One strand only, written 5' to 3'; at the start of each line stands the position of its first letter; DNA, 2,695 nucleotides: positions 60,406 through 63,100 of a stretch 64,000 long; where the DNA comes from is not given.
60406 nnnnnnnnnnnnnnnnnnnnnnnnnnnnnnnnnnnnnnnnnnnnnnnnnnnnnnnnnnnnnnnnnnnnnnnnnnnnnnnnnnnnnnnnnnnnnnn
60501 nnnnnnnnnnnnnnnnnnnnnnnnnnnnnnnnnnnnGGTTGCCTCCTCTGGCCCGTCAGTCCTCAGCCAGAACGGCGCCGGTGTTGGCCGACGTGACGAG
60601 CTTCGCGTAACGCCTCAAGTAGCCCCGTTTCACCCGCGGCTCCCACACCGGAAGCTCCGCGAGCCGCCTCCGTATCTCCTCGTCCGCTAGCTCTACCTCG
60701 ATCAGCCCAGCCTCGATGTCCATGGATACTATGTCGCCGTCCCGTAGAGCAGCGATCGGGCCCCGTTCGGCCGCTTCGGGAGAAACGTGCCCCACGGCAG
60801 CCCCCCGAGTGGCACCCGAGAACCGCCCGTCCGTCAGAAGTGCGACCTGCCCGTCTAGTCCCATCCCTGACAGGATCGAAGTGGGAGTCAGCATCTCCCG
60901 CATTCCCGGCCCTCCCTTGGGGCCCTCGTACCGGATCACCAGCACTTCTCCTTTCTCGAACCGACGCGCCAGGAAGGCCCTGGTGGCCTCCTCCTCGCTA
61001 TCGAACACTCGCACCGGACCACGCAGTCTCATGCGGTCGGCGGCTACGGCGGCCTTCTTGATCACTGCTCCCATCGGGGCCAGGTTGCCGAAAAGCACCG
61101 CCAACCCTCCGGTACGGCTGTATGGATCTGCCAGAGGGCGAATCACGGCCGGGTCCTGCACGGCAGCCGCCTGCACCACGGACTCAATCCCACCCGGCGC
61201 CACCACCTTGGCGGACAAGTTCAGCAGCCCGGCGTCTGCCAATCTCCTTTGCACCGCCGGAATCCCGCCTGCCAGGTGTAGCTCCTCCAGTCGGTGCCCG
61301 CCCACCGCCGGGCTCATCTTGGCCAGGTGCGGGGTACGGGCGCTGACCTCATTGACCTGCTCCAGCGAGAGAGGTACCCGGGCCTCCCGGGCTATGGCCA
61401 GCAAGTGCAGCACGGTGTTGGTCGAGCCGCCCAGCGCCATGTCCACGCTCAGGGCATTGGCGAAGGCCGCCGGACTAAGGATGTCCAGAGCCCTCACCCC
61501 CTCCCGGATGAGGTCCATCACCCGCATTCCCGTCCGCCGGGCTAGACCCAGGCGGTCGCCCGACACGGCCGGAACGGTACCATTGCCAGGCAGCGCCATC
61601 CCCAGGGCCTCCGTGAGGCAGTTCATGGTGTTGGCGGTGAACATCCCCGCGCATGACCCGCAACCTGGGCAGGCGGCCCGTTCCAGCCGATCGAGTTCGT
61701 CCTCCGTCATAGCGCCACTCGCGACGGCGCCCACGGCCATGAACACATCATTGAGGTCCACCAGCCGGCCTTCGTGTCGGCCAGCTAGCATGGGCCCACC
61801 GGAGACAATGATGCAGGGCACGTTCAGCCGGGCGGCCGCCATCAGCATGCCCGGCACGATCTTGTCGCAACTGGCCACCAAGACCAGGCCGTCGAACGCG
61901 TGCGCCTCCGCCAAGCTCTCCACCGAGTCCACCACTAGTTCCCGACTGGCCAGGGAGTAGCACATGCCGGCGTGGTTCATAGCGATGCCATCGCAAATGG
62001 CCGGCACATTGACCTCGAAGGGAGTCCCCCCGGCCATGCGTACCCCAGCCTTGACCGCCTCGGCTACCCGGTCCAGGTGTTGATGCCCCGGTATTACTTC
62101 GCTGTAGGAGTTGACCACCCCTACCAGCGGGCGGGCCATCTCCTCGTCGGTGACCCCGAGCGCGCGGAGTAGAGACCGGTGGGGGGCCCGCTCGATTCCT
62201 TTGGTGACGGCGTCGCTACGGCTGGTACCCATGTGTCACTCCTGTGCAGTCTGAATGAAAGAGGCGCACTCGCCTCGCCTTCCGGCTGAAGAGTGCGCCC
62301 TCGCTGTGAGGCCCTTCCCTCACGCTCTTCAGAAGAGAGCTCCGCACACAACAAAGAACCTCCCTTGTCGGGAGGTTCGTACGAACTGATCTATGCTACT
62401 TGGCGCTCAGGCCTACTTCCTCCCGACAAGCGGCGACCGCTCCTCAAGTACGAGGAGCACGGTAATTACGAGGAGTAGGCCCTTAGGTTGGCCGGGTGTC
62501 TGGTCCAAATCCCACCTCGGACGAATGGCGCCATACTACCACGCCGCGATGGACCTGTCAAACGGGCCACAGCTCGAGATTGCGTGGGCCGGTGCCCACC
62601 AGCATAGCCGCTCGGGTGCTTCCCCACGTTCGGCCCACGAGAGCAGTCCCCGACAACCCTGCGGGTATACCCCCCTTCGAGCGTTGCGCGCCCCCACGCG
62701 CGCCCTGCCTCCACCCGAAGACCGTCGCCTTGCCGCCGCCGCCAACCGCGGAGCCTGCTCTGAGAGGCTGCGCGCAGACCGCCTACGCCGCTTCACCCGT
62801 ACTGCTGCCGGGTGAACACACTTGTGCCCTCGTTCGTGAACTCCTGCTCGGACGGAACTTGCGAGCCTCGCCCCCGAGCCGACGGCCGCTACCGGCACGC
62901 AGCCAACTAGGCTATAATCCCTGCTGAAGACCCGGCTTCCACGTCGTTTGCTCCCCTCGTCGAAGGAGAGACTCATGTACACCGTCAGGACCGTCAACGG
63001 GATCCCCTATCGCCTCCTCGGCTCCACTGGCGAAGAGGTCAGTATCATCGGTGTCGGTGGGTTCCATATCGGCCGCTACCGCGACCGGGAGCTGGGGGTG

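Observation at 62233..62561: Long structured leader with two terminator-like hairpins upstream of ilvD, a candidate attenuator or T-box-like riboswitch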

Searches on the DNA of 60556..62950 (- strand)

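Call 5: search_rna_families(source=window, start=62150, end=62950, threshold=evalue, max_evalue=10, show_alignments=3)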
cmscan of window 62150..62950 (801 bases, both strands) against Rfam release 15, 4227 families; matches with E-value up to 10: 4.
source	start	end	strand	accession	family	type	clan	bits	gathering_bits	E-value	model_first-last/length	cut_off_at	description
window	62359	62433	+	RF03910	mir-H5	Gene; miRNA;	-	24.9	90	0.51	1-80/80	no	mir-H5 microRNA precursor family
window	62350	62402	-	RF01859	Phe_leader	Cis-reg; leader;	-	18.8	55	2.2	1-125/125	no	Phenylalanine leader peptide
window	62262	62302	-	RF00964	mir-938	Gene; miRNA;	-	17.9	84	1.2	1-81/81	no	mir-938 microRNA precursor family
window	62696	62765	-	RF01953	SOX2OT_exon3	Gene; lncRNA;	-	8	70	5.8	1-276/276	no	SOX2 overlapping transcript exon 3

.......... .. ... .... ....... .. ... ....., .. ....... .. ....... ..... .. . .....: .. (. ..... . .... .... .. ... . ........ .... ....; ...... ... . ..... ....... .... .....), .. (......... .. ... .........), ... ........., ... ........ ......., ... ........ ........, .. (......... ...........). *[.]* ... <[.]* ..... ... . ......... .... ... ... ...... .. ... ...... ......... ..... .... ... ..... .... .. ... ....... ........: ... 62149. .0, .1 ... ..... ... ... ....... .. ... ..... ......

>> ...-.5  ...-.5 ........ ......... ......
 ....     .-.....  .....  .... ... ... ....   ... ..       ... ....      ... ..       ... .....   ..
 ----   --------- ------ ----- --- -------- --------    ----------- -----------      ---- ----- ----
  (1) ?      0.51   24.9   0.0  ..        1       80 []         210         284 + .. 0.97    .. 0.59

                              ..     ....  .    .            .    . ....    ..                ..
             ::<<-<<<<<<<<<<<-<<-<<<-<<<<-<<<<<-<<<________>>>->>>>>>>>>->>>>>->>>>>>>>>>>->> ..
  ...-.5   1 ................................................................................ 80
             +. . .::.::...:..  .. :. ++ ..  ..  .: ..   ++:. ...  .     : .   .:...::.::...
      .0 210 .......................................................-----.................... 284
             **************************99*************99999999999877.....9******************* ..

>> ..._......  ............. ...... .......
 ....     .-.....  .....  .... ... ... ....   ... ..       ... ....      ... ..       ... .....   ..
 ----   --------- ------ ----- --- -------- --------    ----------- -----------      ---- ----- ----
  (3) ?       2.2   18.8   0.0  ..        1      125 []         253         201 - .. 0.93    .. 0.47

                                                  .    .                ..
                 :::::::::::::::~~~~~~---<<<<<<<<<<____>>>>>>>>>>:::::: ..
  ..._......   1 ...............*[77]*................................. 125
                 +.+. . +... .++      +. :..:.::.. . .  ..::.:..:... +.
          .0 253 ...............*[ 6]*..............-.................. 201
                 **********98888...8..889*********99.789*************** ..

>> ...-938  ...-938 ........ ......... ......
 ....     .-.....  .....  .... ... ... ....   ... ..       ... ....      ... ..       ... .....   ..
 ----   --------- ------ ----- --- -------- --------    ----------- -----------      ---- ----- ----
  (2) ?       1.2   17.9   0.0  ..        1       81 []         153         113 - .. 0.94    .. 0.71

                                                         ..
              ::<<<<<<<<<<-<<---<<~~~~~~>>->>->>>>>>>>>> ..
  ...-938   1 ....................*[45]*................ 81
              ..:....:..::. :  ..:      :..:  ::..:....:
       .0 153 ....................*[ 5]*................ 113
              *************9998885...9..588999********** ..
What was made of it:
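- On Curated leader families (Rfam Thr/Leu/His/Trp/Phe leaders; NCBIfam/Pfam ilv and ivb leader peptides): The only leader-family hit is Phe_leader at 18.8 bits, against a gathering score of 55, and it lies on the terminator (call 5).
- A permissive scan of the leader at E up to 10 gives no T-box hit at all (call 5).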

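Call 56: build_rna_model(alignment_id=A2, structure=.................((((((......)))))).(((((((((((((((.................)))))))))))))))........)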
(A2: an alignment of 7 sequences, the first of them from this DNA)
Model R1 built from alignment A2 (7 sequences, 91 columns); structure: as given.
model positions 87; base pairs 21; branch points 1; effective number of sequences 4.68; information 0.654 bits per position. Calibrated on 0.2 Mb of random sequence (short: E-values are rough).
structure used (alignment columns):
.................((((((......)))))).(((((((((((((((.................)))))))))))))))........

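Call 57: search_with_rna_model(model_id=R1, sources=[window, L001, L004, L007, L009, L011, L012, L015, L016, L018, L027, L030, L031, L035, L056, L066, L072, L074, L081, L082, L083, L084, L087, L100, L112, L113, L114, L115, L116, L117, L118, L119, L002, L003, L005, L006, L008, L010, L013, L014, L017, L019, L020], max_evalue=1, make_alignment=true)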
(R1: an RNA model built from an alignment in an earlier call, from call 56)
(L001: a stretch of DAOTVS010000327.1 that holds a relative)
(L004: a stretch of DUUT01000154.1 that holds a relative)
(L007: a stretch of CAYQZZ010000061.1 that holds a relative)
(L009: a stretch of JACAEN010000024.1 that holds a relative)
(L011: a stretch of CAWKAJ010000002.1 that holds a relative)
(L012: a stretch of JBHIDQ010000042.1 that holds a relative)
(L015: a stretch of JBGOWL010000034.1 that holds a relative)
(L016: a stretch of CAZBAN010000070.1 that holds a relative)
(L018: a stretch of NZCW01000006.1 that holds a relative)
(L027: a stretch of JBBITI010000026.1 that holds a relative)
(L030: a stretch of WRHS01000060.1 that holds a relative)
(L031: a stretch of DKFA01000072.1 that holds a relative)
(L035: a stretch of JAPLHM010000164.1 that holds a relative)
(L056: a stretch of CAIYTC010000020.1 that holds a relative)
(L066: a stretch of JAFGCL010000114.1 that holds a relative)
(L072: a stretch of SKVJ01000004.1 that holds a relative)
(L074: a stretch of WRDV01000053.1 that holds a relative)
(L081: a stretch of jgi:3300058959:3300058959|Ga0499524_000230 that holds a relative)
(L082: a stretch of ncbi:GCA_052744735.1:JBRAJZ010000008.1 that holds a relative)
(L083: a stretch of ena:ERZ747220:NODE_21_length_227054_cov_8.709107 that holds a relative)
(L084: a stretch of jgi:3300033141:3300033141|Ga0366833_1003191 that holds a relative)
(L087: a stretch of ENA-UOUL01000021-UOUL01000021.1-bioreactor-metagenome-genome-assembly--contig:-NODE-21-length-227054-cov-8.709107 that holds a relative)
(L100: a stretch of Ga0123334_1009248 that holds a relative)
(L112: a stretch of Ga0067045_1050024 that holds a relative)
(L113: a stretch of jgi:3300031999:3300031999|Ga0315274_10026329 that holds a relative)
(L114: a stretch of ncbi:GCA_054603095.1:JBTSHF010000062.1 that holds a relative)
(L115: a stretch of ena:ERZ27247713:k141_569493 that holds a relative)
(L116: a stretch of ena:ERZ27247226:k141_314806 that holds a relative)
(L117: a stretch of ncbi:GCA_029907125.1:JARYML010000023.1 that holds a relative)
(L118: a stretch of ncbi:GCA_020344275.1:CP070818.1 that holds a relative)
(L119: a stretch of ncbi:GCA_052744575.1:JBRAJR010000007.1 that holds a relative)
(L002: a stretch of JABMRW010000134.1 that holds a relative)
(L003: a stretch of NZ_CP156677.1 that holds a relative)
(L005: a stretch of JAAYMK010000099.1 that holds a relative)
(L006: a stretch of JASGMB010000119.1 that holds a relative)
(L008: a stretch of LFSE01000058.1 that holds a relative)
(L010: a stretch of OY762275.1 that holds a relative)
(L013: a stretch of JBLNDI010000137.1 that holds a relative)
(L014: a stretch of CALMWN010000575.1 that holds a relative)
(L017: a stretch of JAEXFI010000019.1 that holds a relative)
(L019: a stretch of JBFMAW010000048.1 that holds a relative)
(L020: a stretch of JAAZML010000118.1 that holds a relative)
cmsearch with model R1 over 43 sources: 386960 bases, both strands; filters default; matches with E-value up to 1: 17.
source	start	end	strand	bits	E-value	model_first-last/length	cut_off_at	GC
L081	2892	2978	+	87.4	6.9e-19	1-87/87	no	0.6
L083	2890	2976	+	78.7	8.9e-17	1-87/87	no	0.63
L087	2238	2324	-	78.7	8.9e-17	1-87/87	no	0.63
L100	4809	4895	+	78.7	8.9e-17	1-87/87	no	0.63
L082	2880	2966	+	75.5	5.4e-16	1-87/87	no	0.62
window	62251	62337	-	74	1.2e-15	1-87/87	no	0.62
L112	2428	2514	-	74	1.2e-15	1-87/87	no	0.62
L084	2877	2961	+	73.2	1.9e-15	1-87/87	no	0.61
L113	1379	1465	+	71.7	4.4e-15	1-87/87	no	0.69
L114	1378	1463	+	66.1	9.9e-14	1-87/87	no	0.6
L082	2906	2992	-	26.9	0.00032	1-87/87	no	0.62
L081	2925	2972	-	23.8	0.0018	33-80/87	no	0.69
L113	1405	1474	-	20.1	0.014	1-87/87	no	0.73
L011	8263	8328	-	17.7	0.055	1-87/87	no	0.62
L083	2916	2990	-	13.1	0.69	1-87/87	no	0.61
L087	2224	2298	+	13.1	0.69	1-87/87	no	0.61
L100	4835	4909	-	13.1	0.69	1-87/87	no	0.61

Alignment A3: 17 matches aligned to the model, 120 columns, each read 5' to 3' on its own strand. Consensus structure (alignment columns), stored with it:
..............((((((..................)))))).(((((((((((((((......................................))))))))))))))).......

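Call 58: search_rna_families(sources=[L081, L082, L083, L084, L113, L114, L115, L116, L117, L118, L119, L001, L004], threshold=gathering)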
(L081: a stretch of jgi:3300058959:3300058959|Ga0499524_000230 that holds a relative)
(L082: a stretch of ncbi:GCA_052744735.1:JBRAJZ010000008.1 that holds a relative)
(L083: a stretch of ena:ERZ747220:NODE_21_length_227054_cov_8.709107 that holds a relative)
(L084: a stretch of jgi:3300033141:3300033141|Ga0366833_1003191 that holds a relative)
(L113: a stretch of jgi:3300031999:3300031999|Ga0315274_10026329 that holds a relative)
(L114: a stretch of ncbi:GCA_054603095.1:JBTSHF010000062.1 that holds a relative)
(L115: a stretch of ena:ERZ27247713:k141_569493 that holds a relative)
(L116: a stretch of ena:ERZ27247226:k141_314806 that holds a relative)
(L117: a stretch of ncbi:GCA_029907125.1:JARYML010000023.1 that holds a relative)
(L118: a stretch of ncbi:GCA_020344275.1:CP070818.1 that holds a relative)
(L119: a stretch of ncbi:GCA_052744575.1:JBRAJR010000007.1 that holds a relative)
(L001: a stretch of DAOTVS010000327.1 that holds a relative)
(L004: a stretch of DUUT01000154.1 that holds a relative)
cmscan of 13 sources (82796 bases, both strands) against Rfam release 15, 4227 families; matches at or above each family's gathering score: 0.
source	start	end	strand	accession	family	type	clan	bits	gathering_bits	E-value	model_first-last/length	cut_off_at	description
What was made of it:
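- Tried and rejected: The same held for 13 related loci (call 58).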

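Call 64: search_with_rna_model(model_id=R1, sources=[window, L081, L082, L083, L084, L113, L114], max_evalue=1e-8, make_alignment=true)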
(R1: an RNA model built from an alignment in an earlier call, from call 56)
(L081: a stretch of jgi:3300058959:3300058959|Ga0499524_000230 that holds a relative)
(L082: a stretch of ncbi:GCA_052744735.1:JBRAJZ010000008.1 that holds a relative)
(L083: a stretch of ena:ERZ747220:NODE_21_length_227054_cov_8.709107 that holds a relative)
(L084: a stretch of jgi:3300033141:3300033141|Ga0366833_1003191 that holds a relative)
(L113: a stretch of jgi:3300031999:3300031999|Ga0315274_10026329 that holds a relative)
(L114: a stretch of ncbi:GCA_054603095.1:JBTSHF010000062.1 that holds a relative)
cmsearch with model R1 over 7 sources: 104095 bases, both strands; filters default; matches with E-value up to 1e-8: 7.
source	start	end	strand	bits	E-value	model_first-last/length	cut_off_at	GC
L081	2892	2978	+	87.4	1.9e-19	1-87/87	no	0.6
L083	2890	2976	+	78.7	2.4e-17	1-87/87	no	0.63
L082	2880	2966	+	75.5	1.5e-16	1-87/87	no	0.62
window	62251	62337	-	74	3.3e-16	1-87/87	no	0.62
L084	2877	2961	+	73.2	5.1e-16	1-87/87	no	0.61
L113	1379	1465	+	71.7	1.2e-15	1-87/87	no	0.69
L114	1378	1463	+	66.1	2.7e-14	1-87/87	no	0.6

Alignment A4: 7 matches aligned to the model, 87 columns, each read 5' to 3' on its own strand. Consensus structure (alignment columns), stored with it:
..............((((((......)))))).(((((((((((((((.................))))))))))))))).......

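Call 72: build_rna_model(alignment_id=A5, structure=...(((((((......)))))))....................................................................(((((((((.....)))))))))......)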
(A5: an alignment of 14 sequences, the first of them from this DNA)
Model R2 built from alignment A5 (14 sequences, 120 columns); structure: as given.
model positions 112; base pairs 16; branch points 1; effective number of sequences 4.01; information 0.59 bits per position. Calibrated on 0.2 Mb of random sequence (short: E-values are rough).
structure used (alignment columns):
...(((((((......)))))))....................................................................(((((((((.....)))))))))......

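Call 73: search_with_rna_model(model_id=R2, sources=[window, L001, L002, L003, L004, L005, L006, L007, L008, L009, L010, L011, L012, L013, L014, L015, L016, L017, L018, L019, L020, L021, L022, L023, L024, L025, L026, L027, L028, L029, L030, L031, L032, L033, L034, L035, L036, L037, L038, L039, L040, L041, L042, L043, L044, L045, L046, L047, L048, L049, L050, L051, L052, L053, L054, L055, L056, L057, L058, L059, L060, L061, L062, L063, L064, L065, L066, L067, L068, L069, L070, L071, L072, L073, L074, L075, L076, L077, L078, L079, L080, L081, L082, L083, L084, L113, L114, L115, L116, L117, L118, L119], max_evalue=1)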
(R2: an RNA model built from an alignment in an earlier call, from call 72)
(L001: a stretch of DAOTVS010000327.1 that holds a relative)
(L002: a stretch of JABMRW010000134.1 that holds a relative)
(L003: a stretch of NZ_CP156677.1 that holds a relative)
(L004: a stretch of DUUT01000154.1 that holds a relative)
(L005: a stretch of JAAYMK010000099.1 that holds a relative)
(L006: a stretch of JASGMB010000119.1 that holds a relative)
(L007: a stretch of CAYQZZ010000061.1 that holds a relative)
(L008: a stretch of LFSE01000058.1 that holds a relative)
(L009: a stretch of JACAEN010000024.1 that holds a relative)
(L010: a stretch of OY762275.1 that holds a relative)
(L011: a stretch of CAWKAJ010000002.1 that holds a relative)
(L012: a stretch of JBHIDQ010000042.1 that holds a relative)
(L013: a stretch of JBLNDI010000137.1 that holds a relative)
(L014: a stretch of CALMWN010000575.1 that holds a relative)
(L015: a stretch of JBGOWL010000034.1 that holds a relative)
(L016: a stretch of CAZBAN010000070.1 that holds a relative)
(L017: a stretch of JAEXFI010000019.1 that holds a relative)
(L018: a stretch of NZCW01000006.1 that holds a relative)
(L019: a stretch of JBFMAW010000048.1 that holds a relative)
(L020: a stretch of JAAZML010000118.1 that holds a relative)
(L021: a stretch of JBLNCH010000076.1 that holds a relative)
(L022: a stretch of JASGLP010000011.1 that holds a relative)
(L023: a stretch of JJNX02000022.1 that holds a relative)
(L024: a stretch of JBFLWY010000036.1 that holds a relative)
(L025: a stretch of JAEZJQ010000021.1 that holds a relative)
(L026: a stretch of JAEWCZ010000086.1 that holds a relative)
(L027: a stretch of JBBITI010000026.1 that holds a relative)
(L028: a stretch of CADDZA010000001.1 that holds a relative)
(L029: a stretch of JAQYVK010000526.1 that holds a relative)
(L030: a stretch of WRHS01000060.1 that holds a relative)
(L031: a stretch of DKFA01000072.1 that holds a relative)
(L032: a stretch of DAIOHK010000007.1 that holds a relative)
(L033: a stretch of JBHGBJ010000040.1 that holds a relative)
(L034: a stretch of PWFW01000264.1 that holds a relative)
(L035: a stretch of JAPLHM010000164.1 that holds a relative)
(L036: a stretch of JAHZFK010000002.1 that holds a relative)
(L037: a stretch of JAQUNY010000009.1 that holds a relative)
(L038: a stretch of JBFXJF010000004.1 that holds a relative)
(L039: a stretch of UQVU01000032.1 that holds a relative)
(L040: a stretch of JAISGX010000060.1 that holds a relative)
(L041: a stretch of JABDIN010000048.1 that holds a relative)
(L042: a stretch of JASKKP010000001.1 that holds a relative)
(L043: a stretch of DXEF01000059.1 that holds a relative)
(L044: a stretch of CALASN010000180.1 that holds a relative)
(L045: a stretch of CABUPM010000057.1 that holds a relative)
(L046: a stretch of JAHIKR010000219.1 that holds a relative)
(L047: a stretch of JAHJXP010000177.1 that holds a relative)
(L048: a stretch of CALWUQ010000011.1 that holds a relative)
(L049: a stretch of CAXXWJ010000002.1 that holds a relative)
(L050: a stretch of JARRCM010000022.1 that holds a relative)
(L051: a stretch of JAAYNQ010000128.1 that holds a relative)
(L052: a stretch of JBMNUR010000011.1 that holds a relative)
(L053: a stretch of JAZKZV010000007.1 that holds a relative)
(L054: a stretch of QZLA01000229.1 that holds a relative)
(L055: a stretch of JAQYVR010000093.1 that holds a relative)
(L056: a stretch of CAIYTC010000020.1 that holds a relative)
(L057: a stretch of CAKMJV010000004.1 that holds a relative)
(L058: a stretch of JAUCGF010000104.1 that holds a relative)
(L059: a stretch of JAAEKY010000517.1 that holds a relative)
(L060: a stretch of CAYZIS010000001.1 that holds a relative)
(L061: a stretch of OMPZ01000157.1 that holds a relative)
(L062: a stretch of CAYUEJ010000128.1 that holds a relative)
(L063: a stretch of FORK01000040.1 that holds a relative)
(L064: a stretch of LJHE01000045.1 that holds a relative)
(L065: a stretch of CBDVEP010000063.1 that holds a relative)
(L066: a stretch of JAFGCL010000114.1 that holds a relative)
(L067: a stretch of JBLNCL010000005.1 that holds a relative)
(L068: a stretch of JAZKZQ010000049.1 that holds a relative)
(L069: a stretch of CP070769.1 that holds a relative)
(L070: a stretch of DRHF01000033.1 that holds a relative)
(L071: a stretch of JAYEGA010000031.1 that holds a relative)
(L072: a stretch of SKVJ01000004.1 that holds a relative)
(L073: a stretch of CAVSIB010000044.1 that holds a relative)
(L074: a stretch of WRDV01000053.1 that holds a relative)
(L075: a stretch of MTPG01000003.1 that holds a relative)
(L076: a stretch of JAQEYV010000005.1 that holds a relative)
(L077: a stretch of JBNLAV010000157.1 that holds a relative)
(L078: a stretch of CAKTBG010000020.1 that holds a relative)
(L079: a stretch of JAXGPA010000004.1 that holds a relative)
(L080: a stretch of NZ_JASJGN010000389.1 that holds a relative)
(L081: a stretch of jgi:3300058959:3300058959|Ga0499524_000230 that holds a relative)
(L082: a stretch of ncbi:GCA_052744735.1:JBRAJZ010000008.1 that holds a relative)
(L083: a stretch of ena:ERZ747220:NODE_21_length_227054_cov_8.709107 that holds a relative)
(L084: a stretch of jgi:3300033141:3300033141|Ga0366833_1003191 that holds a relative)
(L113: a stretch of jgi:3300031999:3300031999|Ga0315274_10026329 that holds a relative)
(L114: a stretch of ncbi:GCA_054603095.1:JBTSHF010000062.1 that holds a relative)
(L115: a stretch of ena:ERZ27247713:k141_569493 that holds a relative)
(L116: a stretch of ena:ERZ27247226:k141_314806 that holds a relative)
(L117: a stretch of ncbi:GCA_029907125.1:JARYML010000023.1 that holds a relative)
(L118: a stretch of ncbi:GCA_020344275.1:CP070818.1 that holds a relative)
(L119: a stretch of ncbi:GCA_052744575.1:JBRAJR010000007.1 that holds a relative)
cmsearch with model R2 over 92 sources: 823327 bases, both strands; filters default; matches with E-value up to 1: 30.
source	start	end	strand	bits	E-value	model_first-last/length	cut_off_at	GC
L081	2766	2877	+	102.4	5.3e-25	1-112/112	no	0.57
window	62350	62461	-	102.3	5.6e-25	1-112/112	no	0.57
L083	2761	2873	+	95.8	3.2e-23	1-112/112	no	0.6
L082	2752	2865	+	95.6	3.5e-23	1-112/112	no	0.57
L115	1220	1332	+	91.3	5e-22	1-112/112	no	0.57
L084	2749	2861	+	90.6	7.8e-22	1-112/112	no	0.54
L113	1254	1367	+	88.3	3.2e-21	1-112/112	no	0.6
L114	1193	1305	+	86.9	7.8e-21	1-112/112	no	0.57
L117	1329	1438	+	83.9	4.8e-20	1-112/112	no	0.51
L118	1330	1435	+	82.2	1.4e-19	1-112/112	no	0.52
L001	3547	3658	+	81.6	2e-19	1-112/112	no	0.62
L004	3724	3831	+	78.7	1.2e-18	1-112/112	no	0.56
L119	1366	1471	+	76.9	3.8e-18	1-112/112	no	0.5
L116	1321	1431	+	72.2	6.6e-17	1-112/112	no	0.59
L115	1305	1338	-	20.4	0.0053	73-106/112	no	0.56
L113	1340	1374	-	18.5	0.018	72-106/112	no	0.51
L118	1408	1435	-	18.1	0.022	79-106/112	no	0.5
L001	3631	3663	-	18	0.024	74-106/112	no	0.58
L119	1444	1479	-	17.7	0.029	71-106/112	no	0.44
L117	1411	1446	-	16.7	0.054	71-106/112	no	0.44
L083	2845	2870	-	16.5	0.06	82-106/112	no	0.58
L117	1258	1354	-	15.9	0.085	1-112/112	no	0.43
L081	2849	2880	-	15.4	0.12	76-106/112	no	0.53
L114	1128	1218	-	14.5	0.2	1-112/112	no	0.55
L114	1278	1302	-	14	0.28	82-106/112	no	0.52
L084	2833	2865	-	13.3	0.44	75-106/112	no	0.52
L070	3844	3964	+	13.3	0.45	1-112/112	no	0.41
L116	1403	1427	-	12.3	0.79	83-106/112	no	0.68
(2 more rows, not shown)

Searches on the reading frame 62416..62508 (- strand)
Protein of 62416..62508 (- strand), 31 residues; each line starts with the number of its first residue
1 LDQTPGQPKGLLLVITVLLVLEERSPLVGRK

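Call 77: search_protein_families(library=ncbifam, proteins=[window:62416-62508:-], max_evalue=10)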
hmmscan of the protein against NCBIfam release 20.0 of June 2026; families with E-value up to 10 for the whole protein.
seq(31 aa): 0 families

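Call 78: search_protein_families(library=pfam, proteins=[window:62416-62508:-], max_evalue=10)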
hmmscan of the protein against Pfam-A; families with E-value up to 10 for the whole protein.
seq(31 aa): 0 families
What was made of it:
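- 62413..62508 (-): Leader-peptide ORF of 31 codons plus TAG, with a TTG start: (M)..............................*. No Pfam or NCBIfam family matches (calls 77, 78).
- On Curated leader families (Rfam Thr/Leu/His/Trp/Phe leaders; NCBIfam/Pfam ilv and ivb leader peptides): The peptides have no NCBIfam or Pfam match (calls 77, 78).
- Closest known: Enterobacterial ilvGMEDA. Different: There is no sequence or profile similarity: no Rfam leader family matches apart from a weak Phe_leader hit on the terminator (E 2.2, call 5), and no Pfam or NCBIfam peptide family matches (calls 77, 78).
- No protein family matches (calls 77, 78).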
